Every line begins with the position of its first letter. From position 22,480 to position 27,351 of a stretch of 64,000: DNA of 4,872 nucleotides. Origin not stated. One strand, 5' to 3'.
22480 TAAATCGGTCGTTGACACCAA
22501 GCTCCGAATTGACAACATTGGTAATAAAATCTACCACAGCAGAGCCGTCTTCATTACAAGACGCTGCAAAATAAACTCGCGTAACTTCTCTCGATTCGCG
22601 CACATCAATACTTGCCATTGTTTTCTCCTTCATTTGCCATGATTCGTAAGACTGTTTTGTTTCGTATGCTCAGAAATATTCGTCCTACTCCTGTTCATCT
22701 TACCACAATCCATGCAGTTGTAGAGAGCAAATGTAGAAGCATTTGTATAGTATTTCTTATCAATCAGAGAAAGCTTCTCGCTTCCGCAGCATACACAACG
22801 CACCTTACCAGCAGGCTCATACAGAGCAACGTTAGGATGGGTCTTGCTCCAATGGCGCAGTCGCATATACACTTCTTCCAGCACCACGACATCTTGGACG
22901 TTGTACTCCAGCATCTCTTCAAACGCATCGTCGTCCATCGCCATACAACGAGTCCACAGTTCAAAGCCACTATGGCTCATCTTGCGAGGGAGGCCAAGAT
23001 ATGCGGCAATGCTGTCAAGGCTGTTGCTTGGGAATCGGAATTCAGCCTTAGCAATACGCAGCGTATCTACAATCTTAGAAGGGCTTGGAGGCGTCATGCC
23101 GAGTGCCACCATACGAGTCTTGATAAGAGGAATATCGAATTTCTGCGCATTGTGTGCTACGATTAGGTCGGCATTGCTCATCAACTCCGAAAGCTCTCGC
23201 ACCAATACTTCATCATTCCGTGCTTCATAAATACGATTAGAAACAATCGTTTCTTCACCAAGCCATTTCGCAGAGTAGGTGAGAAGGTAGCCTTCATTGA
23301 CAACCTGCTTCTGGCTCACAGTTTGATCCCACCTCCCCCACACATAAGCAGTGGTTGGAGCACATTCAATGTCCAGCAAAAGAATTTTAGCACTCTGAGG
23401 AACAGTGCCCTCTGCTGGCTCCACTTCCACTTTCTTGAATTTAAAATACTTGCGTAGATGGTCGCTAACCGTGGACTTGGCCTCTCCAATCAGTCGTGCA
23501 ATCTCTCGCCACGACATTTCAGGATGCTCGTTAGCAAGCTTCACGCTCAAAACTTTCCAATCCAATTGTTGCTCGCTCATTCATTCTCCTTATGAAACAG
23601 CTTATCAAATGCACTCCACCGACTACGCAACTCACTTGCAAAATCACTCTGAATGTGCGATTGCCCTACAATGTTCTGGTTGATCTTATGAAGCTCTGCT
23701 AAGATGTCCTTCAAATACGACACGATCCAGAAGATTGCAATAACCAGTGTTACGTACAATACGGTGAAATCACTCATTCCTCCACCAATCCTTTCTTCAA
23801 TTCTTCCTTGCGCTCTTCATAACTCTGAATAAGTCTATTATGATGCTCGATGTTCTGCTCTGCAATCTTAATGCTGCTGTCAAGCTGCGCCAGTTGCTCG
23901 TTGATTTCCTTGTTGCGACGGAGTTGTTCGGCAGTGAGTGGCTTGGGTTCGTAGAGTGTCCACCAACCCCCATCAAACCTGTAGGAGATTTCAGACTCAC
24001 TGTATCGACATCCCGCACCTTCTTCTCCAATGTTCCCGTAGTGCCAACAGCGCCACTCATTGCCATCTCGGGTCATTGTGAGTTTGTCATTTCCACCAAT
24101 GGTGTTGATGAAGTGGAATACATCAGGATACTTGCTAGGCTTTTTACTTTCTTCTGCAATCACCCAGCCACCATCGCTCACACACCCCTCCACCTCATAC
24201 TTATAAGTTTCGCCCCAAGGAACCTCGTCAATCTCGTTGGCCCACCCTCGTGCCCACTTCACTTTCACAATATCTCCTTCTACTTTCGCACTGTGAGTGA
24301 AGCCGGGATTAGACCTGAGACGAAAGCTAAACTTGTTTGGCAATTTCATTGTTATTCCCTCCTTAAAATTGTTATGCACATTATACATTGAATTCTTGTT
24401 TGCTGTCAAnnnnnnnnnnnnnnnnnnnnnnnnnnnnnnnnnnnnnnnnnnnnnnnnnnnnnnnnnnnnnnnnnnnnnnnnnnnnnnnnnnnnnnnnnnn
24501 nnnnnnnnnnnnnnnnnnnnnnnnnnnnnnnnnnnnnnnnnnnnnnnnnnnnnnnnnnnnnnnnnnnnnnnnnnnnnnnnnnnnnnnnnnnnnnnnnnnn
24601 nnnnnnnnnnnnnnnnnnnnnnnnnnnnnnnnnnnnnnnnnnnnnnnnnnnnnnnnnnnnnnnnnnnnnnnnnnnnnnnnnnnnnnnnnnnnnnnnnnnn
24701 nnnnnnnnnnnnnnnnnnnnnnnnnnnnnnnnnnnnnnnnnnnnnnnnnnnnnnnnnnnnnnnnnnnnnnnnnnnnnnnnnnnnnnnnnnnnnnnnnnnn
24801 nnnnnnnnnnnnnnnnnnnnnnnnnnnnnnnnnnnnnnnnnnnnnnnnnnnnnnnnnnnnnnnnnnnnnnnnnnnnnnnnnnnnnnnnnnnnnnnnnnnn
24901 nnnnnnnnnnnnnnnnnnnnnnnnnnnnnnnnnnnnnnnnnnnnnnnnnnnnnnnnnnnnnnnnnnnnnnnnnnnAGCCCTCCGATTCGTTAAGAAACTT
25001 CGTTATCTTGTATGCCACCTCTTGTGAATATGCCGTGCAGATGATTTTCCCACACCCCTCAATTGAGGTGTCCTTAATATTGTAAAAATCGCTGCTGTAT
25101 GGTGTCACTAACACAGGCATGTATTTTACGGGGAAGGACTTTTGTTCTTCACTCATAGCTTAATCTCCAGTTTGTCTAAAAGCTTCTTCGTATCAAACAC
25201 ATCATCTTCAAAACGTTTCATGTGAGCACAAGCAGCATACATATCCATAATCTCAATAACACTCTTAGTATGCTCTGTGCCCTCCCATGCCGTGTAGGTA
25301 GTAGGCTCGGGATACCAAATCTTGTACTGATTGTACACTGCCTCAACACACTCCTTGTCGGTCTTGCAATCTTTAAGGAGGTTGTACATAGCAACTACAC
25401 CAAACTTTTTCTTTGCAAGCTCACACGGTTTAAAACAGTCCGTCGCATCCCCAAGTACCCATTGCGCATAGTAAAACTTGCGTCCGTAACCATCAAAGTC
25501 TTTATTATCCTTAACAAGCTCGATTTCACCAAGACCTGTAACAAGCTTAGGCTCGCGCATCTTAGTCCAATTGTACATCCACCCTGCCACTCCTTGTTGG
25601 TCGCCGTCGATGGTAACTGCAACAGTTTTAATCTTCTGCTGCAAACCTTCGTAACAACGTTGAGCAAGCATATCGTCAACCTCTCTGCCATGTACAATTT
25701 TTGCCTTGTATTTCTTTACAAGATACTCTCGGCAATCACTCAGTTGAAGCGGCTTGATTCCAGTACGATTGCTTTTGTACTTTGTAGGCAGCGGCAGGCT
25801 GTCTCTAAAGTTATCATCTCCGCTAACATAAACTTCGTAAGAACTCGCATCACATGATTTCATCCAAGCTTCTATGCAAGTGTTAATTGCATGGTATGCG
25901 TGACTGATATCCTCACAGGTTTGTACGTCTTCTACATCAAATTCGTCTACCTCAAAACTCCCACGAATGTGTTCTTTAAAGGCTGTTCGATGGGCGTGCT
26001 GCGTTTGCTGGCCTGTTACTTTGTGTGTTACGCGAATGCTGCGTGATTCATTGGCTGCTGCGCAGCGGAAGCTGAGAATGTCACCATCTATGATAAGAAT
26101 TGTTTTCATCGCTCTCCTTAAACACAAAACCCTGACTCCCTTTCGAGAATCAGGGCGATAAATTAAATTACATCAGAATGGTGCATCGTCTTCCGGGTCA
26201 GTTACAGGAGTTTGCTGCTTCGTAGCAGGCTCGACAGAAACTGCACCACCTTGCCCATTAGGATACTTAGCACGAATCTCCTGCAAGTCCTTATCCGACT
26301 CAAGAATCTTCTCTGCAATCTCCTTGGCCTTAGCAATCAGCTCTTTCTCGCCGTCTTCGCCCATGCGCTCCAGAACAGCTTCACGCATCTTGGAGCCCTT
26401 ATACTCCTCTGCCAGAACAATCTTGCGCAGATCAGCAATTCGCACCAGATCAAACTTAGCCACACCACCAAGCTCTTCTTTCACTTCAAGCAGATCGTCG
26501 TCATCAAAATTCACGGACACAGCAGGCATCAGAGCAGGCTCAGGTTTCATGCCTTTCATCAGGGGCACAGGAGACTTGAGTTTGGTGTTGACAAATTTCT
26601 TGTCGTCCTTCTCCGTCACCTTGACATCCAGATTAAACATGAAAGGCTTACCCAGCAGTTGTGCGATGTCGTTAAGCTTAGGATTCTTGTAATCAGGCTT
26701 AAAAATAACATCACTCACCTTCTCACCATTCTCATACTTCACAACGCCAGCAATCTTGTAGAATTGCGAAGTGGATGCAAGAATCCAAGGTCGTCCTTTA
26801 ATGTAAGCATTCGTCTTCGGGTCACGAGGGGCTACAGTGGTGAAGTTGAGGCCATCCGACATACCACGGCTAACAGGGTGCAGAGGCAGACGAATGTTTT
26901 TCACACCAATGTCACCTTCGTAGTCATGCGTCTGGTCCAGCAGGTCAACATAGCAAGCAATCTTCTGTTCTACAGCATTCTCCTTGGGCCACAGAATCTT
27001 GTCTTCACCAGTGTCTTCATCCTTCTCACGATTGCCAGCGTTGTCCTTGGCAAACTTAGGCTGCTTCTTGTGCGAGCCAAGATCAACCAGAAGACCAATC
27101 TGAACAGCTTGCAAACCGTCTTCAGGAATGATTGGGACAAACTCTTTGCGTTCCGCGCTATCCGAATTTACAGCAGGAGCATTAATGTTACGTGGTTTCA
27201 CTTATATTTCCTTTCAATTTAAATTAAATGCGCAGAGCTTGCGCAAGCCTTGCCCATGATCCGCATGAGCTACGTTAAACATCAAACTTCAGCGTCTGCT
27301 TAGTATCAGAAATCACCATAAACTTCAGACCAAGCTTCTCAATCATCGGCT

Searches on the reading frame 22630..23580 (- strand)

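Call 14: search_protein_families(library=phrogs, proteins=[window:22630-23580:-], max_evalue=0.00001)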
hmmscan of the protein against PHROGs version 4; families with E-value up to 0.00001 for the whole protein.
window:22630-23580:- (316 aa): 3 families
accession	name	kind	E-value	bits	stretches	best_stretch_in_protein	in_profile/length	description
phrog_403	-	DNA, RNA and nucleotide metabolism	8.1e-97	325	1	13-311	11-316/321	DNA polymerase exonuclease subunit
phrog_17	-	DNA, RNA and nucleotide metabolism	2.7e-16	59.8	1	61-248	667-831/1445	DNA polymerase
phrog_192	-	DNA, RNA and nucleotide metabolism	8e-09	36.3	1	126-204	177-255/397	DNA polymerase exonuclease subunit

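Call 55: search_protein_families(library=pfam, proteins=[window:22630-23580:-], max_evalue=0.01)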
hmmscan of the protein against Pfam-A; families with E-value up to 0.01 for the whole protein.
window:22630-23580:- (316 aa): 7 families
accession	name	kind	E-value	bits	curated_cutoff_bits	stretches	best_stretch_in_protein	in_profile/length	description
PF13482.12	RNase_H_2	-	2.1e-13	51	22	1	110-241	29-164/165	RNase_H superfamily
PF10108.15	DNA_pol_B_exo2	-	1.3e-07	31.9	24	1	185-246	120-178/213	Predicted 3'-5' exonuclease related to the exonuclease domain of PolB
PF00929.31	RNase_T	-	6.5e-07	30.5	24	1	124-205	71-153/164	Exonuclease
PF03104.25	DNA_pol_B_exo1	-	4.6e-05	23.4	23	1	114-162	134-184/242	DNA polymerase family B, exonuclease domain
PF01612.26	DNA_pol_A_exo1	-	5.4e-05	23.5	23.6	1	123-242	63-169/173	3'-5' exonuclease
PF09339.16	HTH_IclR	-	0.0011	19.1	22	0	15-43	12-40/52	IclR helix-turn-helix domain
PF13936.12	HTH_38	-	0.0097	16.1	27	0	22-44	21-43/44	Helix-turn-helix domain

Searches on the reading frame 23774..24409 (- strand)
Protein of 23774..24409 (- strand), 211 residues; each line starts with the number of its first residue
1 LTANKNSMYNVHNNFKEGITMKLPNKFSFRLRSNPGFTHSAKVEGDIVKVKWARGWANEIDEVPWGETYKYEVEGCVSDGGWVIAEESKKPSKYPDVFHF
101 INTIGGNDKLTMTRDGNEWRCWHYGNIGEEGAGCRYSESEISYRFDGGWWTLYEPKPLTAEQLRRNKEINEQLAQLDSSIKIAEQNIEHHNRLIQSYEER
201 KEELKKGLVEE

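Call 14: search_protein_families(library=phrogs, proteins=[window:23774-24409:-], max_evalue=0.00001)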
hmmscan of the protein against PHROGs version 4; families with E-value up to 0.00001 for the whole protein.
window:23774-24409:- (211 aa): 0 families

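Call 55: search_protein_families(library=pfam, proteins=[window:23774-24409:-], max_evalue=0.01)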
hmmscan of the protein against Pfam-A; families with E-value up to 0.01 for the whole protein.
window:23774-24409:- (211 aa): 1 family
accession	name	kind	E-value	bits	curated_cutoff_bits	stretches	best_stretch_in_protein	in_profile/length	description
PF10186.14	ATG14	-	0.0053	16.3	33.2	1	156-205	68-117/347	Vacuolar sorting 38 and autophagy-related subunit 14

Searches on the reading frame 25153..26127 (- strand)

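Call 14: search_protein_families(library=phrogs, proteins=[window:25153-26127:-], max_evalue=0.00001)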
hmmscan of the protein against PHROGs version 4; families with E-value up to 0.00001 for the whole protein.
window:25153-26127:- (324 aa): 1 family
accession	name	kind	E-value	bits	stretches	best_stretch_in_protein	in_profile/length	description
phrog_107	-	DNA, RNA and nucleotide metabolism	1.2e-60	207.1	1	7-320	118-376/542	exonuclease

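Call 55: search_protein_families(library=pfam, proteins=[window:25153-26127:-], max_evalue=0.01)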
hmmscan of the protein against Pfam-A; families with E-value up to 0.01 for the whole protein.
window:25153-26127:- (324 aa): 0 families

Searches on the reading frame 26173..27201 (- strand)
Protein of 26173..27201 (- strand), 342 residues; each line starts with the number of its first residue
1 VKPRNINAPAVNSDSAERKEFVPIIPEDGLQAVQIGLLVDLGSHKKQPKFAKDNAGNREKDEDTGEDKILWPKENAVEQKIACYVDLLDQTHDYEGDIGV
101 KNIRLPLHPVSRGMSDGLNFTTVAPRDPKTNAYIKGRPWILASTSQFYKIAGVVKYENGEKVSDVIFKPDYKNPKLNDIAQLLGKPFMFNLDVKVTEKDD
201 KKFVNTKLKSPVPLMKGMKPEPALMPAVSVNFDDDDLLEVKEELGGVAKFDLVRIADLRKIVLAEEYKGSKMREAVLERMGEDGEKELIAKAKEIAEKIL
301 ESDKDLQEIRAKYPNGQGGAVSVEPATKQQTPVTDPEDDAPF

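Call 14: search_protein_families(library=phrogs, proteins=[window:26173-27201:-], max_evalue=0.00001)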
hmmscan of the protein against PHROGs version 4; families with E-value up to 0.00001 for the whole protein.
window:26173-27201:- (342 aa): 2 families
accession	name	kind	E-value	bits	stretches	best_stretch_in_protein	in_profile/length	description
phrog_2544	-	unknown function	8.8e-16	59.3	1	46-342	85-362/362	-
phrog_32668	-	unknown function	6e-06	26.4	0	61-296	134-343/406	-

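Call 55: search_protein_families(library=pfam, proteins=[window:26173-27201:-], max_evalue=0.01)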
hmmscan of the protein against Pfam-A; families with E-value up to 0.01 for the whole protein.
window:26173-27201:- (342 aa): 0 families

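Call 57: search_solved_structures(query=window:26173-27198:-, max_evalue=1)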
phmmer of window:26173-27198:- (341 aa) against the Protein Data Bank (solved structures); distinct sequences matched with E-value up to 1: 0.

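Call 97: find_homologous_proteins(query=window:26173-27198:-, max_evalue=0.00001)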
Query window:26173-27198:- (341 aa): 114 proteins with E <= 0.00001 among 2393 candidates.
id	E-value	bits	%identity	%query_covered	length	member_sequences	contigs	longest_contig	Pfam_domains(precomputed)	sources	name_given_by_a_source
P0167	1.1e-221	753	100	100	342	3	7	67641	-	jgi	jgi:hypothetical protein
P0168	5.2e-181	619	82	100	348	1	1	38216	-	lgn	-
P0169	8.2e-180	615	82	100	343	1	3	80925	-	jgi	jgi:hypothetical protein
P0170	6.4e-179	612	82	100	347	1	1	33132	-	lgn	-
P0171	1.5e-178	611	84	98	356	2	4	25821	-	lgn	-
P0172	1.8e-177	608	79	100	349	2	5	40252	-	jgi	jgi:hypothetical protein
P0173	4.9e-177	606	86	93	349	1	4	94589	-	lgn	-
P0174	3.6e-174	597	79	100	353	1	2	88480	-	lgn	-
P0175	7.6e-174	596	81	100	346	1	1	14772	-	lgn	-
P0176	4.0e-173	593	80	100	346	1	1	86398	-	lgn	-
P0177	6.8e-172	589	78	100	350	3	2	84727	-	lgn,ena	-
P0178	3.9e-171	587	79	100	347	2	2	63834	-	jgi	jgi:hypothetical protein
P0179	4.8e-171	586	79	98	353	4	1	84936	-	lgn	-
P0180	3.6e-170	584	79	100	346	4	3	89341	-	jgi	jgi:hypothetical protein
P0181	4.2e-170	583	82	94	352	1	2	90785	-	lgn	-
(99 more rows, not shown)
